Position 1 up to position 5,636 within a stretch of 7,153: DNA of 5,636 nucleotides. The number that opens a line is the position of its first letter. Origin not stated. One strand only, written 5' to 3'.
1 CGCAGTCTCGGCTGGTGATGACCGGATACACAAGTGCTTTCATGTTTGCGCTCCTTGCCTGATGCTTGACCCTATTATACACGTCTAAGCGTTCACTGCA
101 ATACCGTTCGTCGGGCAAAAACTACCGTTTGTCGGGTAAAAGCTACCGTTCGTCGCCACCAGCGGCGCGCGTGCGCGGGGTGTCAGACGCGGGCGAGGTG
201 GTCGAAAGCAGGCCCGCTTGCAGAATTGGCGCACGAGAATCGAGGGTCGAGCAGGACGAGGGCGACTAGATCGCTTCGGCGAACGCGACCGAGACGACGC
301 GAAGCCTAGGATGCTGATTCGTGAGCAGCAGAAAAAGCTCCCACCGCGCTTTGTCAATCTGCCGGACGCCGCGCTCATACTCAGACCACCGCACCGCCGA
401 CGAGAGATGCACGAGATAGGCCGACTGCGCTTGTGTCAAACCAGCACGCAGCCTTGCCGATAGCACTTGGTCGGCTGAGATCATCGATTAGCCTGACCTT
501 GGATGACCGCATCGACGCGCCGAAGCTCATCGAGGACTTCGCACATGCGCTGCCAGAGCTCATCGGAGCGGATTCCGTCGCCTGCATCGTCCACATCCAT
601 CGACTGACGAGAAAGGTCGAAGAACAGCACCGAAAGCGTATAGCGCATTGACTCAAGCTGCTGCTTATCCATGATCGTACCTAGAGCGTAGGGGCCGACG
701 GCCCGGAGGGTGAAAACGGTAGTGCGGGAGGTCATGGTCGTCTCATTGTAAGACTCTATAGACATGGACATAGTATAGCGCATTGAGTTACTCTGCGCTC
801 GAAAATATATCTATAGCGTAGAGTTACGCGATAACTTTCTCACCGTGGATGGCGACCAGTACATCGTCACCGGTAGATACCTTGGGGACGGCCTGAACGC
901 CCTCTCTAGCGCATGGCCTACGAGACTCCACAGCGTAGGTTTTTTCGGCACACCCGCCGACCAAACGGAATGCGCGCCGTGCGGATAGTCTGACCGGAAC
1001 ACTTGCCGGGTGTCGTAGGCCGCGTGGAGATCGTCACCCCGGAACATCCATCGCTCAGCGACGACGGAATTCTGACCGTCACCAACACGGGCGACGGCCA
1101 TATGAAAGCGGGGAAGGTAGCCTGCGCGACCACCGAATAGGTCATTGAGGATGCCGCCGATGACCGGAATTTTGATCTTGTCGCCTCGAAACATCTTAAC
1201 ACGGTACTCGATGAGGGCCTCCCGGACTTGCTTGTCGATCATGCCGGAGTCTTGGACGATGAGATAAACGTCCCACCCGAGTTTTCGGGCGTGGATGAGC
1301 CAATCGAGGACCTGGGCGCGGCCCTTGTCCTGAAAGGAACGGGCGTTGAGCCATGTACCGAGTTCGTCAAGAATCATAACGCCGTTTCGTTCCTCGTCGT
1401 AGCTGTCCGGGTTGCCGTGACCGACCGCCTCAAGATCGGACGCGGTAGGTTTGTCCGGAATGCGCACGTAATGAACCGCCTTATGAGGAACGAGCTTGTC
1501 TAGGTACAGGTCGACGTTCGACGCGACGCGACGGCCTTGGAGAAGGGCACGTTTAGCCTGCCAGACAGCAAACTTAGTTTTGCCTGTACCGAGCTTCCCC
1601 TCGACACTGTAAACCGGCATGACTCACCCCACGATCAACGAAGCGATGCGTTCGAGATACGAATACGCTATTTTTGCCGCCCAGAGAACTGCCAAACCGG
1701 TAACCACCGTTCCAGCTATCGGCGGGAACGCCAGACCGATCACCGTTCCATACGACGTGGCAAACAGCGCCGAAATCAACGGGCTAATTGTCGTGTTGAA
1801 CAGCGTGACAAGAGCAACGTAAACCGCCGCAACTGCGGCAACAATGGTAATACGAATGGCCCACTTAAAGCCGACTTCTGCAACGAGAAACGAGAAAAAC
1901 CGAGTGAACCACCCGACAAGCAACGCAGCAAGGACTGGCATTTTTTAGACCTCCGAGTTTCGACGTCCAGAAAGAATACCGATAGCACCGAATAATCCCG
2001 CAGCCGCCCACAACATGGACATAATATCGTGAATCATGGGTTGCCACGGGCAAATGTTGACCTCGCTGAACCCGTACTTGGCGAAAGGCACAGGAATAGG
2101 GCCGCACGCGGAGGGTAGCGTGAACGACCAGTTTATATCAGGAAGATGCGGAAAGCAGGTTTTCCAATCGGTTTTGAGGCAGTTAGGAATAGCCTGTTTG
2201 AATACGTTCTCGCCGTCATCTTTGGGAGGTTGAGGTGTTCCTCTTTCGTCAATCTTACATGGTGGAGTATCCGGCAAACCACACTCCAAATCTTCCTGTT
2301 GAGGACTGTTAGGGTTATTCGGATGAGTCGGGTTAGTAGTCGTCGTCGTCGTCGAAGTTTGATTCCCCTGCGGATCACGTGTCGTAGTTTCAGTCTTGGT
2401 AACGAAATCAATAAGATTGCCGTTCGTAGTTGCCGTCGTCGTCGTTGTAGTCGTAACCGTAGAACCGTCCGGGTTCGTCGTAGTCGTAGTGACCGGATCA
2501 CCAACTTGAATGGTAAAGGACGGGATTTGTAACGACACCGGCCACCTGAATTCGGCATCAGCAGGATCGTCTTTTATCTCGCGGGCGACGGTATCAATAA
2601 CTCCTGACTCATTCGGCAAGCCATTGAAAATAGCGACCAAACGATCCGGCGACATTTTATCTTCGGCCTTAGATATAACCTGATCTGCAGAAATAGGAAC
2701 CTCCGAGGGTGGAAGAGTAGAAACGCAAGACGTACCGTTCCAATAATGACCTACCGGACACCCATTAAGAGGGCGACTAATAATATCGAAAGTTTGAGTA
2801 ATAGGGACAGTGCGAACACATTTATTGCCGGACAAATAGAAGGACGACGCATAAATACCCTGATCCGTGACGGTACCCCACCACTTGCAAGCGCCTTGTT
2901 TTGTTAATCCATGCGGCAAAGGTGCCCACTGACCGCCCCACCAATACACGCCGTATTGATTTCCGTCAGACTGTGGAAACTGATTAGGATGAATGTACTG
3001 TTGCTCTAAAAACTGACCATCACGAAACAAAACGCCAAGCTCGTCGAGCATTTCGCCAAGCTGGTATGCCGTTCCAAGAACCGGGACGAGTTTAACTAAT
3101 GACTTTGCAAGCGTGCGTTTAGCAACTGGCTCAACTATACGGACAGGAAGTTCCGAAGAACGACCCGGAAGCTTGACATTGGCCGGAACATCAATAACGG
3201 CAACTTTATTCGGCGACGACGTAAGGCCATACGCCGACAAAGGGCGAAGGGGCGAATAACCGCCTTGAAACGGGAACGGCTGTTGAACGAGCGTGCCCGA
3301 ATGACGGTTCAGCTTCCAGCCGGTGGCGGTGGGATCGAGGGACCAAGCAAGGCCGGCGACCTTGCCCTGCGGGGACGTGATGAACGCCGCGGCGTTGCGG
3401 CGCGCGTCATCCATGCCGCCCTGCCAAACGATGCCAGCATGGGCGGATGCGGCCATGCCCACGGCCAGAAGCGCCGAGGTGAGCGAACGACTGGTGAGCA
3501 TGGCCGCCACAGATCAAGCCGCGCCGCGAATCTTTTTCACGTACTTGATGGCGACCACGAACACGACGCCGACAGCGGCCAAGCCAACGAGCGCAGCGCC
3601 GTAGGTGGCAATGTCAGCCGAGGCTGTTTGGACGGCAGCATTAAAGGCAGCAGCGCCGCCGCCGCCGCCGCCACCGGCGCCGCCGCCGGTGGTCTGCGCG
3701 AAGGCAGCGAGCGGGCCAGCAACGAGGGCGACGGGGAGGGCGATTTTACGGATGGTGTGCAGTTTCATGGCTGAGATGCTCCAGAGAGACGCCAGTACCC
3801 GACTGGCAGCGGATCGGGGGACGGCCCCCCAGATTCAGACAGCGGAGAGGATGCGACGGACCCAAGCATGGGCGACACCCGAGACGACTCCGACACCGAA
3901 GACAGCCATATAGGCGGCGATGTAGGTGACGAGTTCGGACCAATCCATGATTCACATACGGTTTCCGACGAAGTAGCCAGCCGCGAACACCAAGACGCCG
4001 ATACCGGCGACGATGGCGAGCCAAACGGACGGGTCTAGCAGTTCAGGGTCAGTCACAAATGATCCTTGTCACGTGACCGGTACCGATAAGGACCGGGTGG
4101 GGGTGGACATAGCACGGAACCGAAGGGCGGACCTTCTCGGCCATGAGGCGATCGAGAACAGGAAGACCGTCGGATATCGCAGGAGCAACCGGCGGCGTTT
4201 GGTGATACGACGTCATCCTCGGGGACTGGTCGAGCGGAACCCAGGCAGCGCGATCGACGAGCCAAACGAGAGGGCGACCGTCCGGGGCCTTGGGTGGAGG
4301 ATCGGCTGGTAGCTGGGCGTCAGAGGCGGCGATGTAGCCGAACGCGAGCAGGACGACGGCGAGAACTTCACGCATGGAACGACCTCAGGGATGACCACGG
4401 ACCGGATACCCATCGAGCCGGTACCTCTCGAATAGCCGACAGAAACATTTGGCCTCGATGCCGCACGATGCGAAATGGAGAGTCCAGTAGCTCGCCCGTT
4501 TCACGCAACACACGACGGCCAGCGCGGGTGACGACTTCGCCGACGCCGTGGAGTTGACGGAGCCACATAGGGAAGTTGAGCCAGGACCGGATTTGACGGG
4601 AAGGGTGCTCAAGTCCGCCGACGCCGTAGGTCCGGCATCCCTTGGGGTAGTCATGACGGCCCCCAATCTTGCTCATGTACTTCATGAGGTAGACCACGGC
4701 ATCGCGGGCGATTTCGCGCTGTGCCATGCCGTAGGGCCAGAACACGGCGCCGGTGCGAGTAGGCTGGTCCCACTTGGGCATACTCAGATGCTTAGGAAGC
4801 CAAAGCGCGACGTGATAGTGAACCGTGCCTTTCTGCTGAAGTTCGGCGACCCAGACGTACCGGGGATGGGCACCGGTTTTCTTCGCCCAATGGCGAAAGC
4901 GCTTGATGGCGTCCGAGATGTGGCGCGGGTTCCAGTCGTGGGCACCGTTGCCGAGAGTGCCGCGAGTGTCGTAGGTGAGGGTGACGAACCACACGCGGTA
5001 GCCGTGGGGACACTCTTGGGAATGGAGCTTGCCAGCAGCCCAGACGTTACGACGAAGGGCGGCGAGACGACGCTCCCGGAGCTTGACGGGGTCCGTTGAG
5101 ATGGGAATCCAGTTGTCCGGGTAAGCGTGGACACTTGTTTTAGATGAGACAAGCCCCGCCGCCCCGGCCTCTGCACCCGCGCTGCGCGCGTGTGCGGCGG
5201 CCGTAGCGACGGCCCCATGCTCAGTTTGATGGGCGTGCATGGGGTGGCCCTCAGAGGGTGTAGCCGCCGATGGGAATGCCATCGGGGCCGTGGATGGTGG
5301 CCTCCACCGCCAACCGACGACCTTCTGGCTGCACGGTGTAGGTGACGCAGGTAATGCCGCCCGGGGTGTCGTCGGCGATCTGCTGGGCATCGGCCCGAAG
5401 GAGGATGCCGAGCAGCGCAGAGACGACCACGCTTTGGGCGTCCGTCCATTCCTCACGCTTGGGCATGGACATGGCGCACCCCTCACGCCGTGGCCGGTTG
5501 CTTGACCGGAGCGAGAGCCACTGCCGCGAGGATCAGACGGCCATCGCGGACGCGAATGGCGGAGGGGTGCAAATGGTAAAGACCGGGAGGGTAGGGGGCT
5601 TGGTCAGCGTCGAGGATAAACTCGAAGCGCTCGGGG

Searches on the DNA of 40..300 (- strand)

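Call 87: search_dna_similar(query=window:40-300:-, collection=plasmids, mode=distant, max_evalue=1, max_rows=15)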
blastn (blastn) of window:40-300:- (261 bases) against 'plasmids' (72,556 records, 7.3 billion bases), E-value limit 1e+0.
Records with a match: 9; places in all: 13; records where one place covers at least 80% of the query: 0.
Best place of each record, by identity: 90-95% 1; 80-90% 7; 60-80% 1.
By first word of the organism name: Ralstonia 3; Sphingobium 2; Natronorubrum 1; Streptomyces 1; Paraburkholderia 1; Burkholderia 1.
By predicted mobility (MOB-suite, as given by PLSDB): non-mobilizable 5; mobilizable 3; conjugative 1.
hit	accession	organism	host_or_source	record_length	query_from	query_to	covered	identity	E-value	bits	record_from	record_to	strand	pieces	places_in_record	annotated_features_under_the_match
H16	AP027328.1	Sphingobium sp. TomTYG64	-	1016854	37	86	19%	80.0%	2e-2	46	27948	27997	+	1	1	hydrolase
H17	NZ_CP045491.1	Natronorubrum aibiense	single cell,Xinjiang Aibi Salt Lake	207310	9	56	18%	79.2%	8e-1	41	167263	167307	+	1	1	glycosyltransferase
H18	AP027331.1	Sphingobium sp. TomTYG65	-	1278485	37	81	17%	80.0%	8e-1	42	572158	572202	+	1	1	dipeptidase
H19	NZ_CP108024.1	Streptomyces sp. NBC_00316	-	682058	111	147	14%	86.5%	8e-1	42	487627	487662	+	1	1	DegT/DnrJ/EryC1/StrS family aminotransferase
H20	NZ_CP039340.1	Ralstonia pseudosolanacearum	-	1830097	102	135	13%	88.2%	8e-1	41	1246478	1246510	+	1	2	none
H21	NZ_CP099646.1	Paraburkholderia fungorum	Arabidopsis thaliana,pure culture,leaf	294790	102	135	13%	88.2%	8e-1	41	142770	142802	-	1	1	none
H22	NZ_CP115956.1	Ralstonia pseudosolanacearum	Solanum tuberosum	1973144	102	135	13%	88.2%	8e-1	41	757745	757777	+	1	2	none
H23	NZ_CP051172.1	Ralstonia pseudosolanacearum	Whole organism,potato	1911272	102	135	13%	88.2%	8e-1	41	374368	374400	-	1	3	none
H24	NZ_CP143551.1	Burkholderia multivorans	Homo sapiens,bronchoalveolar lavage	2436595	123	152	11%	90.0%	8e-1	42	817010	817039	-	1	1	none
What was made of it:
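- Tried and rejected: PLSDB DNA search with X plus copy A. Only chance-level hits (call 87).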

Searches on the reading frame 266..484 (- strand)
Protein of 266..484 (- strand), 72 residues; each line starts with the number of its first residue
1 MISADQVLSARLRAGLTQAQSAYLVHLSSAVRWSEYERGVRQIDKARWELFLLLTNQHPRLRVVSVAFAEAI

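Call 7: search_protein_families(library=pfam, proteins=[window:266-484:-], max_evalue=0.1)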
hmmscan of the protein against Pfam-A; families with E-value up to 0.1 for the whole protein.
window:266-484:- (72 aa): 2 families
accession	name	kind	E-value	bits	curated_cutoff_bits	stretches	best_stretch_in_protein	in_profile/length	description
PF13560.12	HTH_31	-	7.8e-05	23.3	27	1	10-50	9-49/64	Helix-turn-helix domain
PF15731.11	MqsA_antitoxin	-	0.064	13.8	30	1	3-61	70-126/131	Antitoxin component of bacterial toxin-antitoxin system, MqsA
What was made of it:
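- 266..484 (-): xre72, the Xre-type HTH gene of resident cassette 1 and native owner of the VAFAEAI tail. HTH_31 E = 7.8e-5, below the cut-off (call 7).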

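Call 8: search_protein_families(library=phrogs, proteins=[window:266-484:-], max_evalue=0.01)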
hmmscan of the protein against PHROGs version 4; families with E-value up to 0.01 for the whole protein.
window:266-484:- (72 aa): 1 family
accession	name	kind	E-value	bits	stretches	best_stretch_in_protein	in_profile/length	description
phrog_14076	-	transcription regulation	0.0089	17.5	1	5-42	16-53/86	transcriptional regulator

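Call 12: find_encoding_contigs(protein=window:266-484:-, flank=8000, max_places=10)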
Protein window:266-484:- (72 aa): no gene with exactly this product is on record in the collection.

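Call 21: find_homologous_proteins(query=window:266-484:-, max_evalue=0.01)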
Query window:266-484:- (72 aa): 47 proteins with E <= 0.01 among 52 candidates.
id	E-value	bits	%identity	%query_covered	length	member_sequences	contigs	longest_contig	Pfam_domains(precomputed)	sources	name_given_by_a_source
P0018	6.6e-34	132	89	100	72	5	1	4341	PF13560.13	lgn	-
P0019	1.0e-32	128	88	100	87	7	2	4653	PF13560.13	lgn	-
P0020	1.0e-30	122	81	100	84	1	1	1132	PF13560.13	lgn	-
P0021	1.5e-30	121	83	100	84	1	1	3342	PF13560.13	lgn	-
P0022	1.7e-24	102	72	100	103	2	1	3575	PF13560.13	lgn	-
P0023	2.2e-24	102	73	99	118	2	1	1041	PF13560.13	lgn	-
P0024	2.0e-22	96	77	86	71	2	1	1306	PF01381.29,PF13560.13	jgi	-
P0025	7.0e-21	91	70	89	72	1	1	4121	PF13560.13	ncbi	-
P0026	3.9e-20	88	66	89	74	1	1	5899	-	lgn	-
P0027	5.6e-20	88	68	86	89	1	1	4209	-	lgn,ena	-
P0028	1.2e-19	87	66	89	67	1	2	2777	-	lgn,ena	-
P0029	1.4e-19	87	64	89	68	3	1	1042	-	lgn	-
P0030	1.6e-18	83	64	89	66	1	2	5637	PF13560.13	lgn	-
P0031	4.3e-17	79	69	76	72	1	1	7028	PF15731.12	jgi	jgi:hypothetical protein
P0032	1.3e-16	77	69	76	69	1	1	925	-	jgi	jgi:hypothetical protein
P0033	2.6e-16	76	72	75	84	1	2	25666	PF13560.13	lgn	-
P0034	3.1e-16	76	65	83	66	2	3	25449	PF13560.13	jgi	jgi:transcriptional regulator with XRE-family HTH domain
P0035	1.6e-15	74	66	78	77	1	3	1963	PF13560.13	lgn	-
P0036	4.9e-15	72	57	90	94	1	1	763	PF13560.13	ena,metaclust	metaclust:\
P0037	1.9e-14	71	65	79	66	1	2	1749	PF13560.13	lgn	-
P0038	2.9e-14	70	64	81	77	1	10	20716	PF13560.13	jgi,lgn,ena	jgi:hypothetical protein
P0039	3.3e-14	70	73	68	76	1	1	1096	PF13560.13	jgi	jgi:DNA-binding XRE family transcriptional regulator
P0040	4.4e-14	69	71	68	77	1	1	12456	PF13560.13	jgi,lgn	jgi:hypothetical protein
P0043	6.9e-14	69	61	79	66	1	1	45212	PF13560.13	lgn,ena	-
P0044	8.9e-14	68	61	79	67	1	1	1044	PF13560.13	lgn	-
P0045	1.2e-13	68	63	78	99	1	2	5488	PF13560.13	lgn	-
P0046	2.0e-13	67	61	79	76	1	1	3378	PF13560.13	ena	-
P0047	2.5e-13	67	69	68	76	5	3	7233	PF13560.13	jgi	jgi:hypothetical protein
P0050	6.5e-13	66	67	71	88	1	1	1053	PF13560.13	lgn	-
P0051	9.0e-13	65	64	78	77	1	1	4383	PF13560.13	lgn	-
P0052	9.6e-13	65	72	50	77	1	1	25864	PF13560.13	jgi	jgi:hypothetical protein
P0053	1.1e-12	65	63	53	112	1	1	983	PF13560.13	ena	-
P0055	1.8e-12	64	60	79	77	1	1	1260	PF13560.13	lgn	-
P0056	2.8e-12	64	59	82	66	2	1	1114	PF15731.12,PF13560.13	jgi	jgi:transcriptional regulator with XRE-family HTH domain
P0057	3.5e-12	63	60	79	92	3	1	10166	PF13560.13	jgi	jgi:hypothetical protein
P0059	1.3e-11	62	61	71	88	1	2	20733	PF13560.13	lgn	-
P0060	4.4e-11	60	72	60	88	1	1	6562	PF13560.13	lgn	-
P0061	6.4e-11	59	61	68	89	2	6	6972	PF13560.13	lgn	-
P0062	5.2e-10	57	53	79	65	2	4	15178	PF13560.13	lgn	-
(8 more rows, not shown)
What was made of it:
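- On Xre/HTH_31 family for xre72: Most homologues carry PF13560 (call 21).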

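Call 25: find_encoding_contigs(protein=P0018, flank=6000, max_places=5)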
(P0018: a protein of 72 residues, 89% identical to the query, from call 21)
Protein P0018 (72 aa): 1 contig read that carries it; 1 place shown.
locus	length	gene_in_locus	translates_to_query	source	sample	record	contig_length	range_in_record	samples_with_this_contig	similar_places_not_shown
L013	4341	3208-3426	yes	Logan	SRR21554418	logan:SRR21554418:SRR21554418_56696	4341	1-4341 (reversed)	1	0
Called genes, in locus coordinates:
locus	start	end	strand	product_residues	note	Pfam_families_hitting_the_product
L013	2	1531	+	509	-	?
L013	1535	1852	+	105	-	-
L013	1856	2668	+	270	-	PF05707:Zot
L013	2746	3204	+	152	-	-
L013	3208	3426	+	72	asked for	PF13560:HTH_31 (weak)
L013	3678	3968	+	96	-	PF17878:ssDBP (weak), PF02303:Phage_DNA_bind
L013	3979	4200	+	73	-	-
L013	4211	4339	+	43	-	?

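Call 26: find_encoding_contigs(protein=P0019, flank=6000, max_places=5)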
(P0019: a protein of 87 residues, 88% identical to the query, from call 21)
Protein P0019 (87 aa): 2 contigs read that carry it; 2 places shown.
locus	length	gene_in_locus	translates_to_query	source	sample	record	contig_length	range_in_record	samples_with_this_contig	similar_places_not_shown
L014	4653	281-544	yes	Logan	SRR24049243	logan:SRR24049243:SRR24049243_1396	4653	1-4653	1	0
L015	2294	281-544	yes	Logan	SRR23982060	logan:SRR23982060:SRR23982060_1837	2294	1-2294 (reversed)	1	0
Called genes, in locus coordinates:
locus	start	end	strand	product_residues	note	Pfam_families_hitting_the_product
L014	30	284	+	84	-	-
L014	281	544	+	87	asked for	PF13560:HTH_31 (weak)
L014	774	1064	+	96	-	PF17878:ssDBP (weak), PF02303:Phage_DNA_bind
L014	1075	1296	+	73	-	-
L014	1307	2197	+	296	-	PF23343:REP_ORF2-G2P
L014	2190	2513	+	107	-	-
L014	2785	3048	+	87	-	-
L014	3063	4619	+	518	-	-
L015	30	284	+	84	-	-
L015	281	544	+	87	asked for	PF13560:HTH_31 (weak)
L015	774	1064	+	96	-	PF17878:ssDBP (weak), PF02303:Phage_DNA_bind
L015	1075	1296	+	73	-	-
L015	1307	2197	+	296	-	PF23343:REP_ORF2-G2P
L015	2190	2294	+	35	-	?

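Call 39: find_encoding_contigs(protein=P0022, flank=5000, max_places=4)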
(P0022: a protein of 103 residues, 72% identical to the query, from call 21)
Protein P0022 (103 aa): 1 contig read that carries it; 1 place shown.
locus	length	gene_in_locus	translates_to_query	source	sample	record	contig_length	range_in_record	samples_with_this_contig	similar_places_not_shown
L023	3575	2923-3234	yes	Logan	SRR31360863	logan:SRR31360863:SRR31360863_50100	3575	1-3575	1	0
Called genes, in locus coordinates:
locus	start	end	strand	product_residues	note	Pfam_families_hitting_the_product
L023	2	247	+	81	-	?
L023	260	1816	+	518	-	-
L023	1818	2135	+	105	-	-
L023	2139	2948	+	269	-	PF05707:Zot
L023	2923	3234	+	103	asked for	PF13560:HTH_31 (weak)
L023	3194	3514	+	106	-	-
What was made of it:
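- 481..783 (-): p100, which probably starts at M17 (coordinate 735, giving 84 aa). It is the upstream partner of xre72, with an ATGA stop/start overlap. Function unknown. It is absent from L023 (call 39).
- On Type II toxin-antitoxin pair (for either cassette): L023 has xre without p100 (call 39).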

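Call 60: search_protein_families(library=ncbifam, proteins=[window:266-484:-], max_evalue=0.1)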
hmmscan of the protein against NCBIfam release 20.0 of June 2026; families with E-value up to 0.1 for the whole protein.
window:266-484:- (72 aa): 2 families
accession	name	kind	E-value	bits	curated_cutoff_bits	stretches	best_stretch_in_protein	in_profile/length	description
NF040522.1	VC1465_fam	subfamily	0.001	19.1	70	1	9-54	3-47/111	VC1465 family Xer recombination activation factor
TIGR03830.1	CxxCG_CxxCG_HTH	subfamily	0.0079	16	61.8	1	3-61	66-122/127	type II TA system antitoxin MqsA family protein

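Call 61: search_protein_families(library=padloc, proteins=[window:266-484:-], max_evalue=0.1)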
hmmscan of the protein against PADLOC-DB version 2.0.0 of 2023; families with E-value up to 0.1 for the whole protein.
window:266-484:- (72 aa): 1 family
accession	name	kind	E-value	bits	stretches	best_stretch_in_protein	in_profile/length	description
PDLC03667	Control_protein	-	0.0095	14.2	1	9-43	8-45/101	control protein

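Call 67: find_related_loci(query=A7, collection=viral_contigs, flank=8000)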
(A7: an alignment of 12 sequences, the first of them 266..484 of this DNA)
Query A7 (72 aa) in viral_contigs; peptide patterns used: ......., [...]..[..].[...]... (x = any residue, [..] = any of these).
82 stretches matched a pattern; 29 encode a relative of the query (tblastn E <= 1e-3); 29 distinct loci.
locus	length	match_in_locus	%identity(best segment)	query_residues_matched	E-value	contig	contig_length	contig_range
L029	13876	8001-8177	61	7-65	4e-21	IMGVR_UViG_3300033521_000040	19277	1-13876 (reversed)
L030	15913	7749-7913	67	5-59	6e-21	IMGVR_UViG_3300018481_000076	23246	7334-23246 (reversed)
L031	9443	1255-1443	62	3-65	8e-21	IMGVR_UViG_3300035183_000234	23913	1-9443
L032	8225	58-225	64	9-64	4e-20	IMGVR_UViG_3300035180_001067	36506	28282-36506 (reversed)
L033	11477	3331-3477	71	11-59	1e-19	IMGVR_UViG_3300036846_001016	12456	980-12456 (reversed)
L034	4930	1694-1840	69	11-59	3e-19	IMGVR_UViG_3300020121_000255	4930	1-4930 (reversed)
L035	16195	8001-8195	55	3-64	5e-19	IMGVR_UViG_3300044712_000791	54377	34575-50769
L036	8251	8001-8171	63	3-59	7e-19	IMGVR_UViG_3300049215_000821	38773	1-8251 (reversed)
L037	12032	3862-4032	58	3-59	1e-18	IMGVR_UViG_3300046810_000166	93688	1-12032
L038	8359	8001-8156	60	7-58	1e-18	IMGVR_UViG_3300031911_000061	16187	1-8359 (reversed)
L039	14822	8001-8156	60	7-58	2e-18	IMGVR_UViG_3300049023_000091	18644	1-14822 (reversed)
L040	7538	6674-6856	48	3-63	9e-18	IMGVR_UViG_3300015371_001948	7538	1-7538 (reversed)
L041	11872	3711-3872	61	3-56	9e-18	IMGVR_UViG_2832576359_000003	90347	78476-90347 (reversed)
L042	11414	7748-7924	56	3-61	1e-17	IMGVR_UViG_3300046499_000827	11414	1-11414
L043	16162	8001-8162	61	7-60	2e-17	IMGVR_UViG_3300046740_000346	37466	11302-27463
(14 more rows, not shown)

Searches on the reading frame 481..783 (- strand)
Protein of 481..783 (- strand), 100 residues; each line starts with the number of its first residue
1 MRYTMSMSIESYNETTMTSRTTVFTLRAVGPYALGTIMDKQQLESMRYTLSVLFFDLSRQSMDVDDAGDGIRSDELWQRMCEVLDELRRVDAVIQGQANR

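Call 7: search_protein_families(library=pfam, proteins=[window:481-783:-], max_evalue=0.1)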
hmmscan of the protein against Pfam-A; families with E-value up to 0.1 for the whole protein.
window:481-783:- (100 aa): 0 families

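Call 8: search_protein_families(library=phrogs, proteins=[window:481-783:-], max_evalue=0.01)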
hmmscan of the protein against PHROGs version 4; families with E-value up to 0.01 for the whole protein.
window:481-783:- (100 aa): 0 families

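Call 60: search_protein_families(library=ncbifam, proteins=[window:481-783:-], max_evalue=0.1)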
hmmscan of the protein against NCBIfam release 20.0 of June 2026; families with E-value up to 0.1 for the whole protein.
window:481-783:- (100 aa): 0 families

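Call 61: search_protein_families(library=padloc, proteins=[window:481-783:-], max_evalue=0.1)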
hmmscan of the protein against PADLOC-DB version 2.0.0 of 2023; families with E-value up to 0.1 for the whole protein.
window:481-783:- (100 aa): 0 families
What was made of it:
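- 481..783 (-): No family hit (calls 7, 8, 60, 61).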

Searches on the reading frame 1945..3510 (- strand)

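Call 7: search_protein_families(library=pfam, proteins=[window:1945-3510:-], max_evalue=0.1)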
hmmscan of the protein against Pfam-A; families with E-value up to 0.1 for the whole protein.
window:1945-3510:- (521 aa): 1 family
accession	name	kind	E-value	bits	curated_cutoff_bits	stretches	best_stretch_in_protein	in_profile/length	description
PF11387.14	DUF2795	-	0.069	13.5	25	0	272-301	16-45/54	Protein of unknown function (DUF2795)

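Call 8: search_protein_families(library=phrogs, proteins=[window:1945-3510:-], max_evalue=0.01)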
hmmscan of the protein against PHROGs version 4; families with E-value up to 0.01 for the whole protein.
window:1945-3510:- (521 aa): 1 family
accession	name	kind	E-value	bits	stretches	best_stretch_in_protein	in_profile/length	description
phrog_4544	-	unknown function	1.7e-22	81.2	1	175-454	141-442/501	-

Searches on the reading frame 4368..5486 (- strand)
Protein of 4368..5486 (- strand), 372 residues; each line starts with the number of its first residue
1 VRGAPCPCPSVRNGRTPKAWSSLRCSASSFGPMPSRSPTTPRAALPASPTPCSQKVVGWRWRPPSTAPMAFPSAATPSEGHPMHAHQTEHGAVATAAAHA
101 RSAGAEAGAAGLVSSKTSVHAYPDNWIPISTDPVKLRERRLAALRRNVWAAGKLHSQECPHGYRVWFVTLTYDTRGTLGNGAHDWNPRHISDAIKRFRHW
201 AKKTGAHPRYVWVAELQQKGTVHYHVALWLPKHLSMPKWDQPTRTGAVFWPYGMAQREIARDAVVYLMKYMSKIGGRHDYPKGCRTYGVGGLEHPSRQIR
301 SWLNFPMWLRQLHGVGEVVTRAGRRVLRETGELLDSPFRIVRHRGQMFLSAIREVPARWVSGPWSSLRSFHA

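Call 7: search_protein_families(library=pfam, proteins=[window:4368-5486:-], max_evalue=0.1)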
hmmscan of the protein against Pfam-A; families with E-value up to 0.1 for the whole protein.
window:4368-5486:- (372 aa): 2 families
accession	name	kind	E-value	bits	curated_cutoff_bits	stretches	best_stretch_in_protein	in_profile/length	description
PF23343.2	REP_ORF2-G2P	-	7.7e-28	97.1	27.8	1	166-273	2-97/99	Replication-associated protein ORF2/G2P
PF11726.14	YagK_YfjJ_C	-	0.0033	17.8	25.8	1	191-233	41-83/170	YagK/YfjJ C-terminal domain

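Call 8: search_protein_families(library=phrogs, proteins=[window:4368-5486:-], max_evalue=0.01)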
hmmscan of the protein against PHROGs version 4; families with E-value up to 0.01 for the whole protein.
window:4368-5486:- (372 aa): 4 families
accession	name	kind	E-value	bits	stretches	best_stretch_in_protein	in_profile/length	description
phrog_2969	-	DNA, RNA and nucleotide metabolism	2.3e-28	100.2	1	104-348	95-339/346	replication initiation protein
phrog_3584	-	DNA, RNA and nucleotide metabolism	4.8e-05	23.9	1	165-229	69-135/265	replication initiation protein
phrog_3419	-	DNA, RNA and nucleotide metabolism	0.0003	21.4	1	194-229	126-160/289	rolling circle DNA replication initiation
phrog_25019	-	unknown function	0.0014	19.3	1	206-233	91-118/207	-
